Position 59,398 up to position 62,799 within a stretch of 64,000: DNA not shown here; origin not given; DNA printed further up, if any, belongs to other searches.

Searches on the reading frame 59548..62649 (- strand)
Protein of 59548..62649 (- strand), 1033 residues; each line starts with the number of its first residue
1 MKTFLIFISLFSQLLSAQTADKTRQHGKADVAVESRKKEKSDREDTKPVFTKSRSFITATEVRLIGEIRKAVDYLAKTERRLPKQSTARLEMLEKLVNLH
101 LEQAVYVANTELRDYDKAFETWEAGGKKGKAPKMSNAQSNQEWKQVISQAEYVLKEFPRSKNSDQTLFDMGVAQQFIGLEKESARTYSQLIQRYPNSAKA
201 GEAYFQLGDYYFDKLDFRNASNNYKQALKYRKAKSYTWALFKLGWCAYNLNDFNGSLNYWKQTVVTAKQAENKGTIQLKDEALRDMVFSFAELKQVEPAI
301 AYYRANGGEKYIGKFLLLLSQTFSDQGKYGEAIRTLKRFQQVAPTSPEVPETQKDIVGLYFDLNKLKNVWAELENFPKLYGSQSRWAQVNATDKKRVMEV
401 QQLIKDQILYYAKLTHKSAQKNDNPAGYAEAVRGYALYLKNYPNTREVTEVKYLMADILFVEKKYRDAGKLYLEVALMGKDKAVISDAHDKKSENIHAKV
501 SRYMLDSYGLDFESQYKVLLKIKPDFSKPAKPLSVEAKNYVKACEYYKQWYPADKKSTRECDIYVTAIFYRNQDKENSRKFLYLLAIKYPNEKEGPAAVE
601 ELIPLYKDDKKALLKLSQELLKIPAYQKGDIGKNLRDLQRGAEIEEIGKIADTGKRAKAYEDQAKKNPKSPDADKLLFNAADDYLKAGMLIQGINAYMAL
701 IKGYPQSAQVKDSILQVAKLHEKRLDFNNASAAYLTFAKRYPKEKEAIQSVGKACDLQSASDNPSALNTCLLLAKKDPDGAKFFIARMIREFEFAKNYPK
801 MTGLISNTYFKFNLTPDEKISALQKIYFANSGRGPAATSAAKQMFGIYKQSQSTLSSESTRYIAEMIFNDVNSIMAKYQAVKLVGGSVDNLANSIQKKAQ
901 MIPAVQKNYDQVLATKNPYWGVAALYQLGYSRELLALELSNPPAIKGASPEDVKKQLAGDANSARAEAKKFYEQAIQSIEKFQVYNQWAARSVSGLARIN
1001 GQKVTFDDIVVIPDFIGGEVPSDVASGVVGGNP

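Call 61: find_encoding_contigs(protein=window:59548-62649:-, flank=10000, max_places=3)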
Protein window:59548-62649:- (1033 aa): 2 contigs read that carry it; 1 place shown.
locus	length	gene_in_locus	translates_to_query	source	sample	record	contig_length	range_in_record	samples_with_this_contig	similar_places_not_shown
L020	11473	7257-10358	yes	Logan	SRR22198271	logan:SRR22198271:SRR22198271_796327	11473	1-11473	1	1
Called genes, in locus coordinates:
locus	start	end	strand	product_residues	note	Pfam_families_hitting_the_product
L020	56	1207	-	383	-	PF13173:AAA_14, PF13635:DUF4143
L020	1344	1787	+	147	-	PF00581:Rhodanese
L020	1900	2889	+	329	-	-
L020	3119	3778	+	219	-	PF01618:MotA_ExbB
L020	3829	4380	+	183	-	PF02472:ExbD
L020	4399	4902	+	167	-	PF02472:ExbD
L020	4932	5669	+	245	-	-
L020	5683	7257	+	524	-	PF13424:TPR_12 (faint), PF13432:TPR_16 (faint), PF07719:TPR_2 (faint)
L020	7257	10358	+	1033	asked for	PF10602:RPN7 (faint), PF13174:TPR_6 (faint), PF07719:TPR_2 (faint), PF13525:YfiO (faint), PF13432:TPR_16 (faint)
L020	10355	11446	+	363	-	PF13424:TPR_12 (faint), PF13432:TPR_16 (faint), PF14559:TPR_19 (faint), PF07719:TPR_2 (faint)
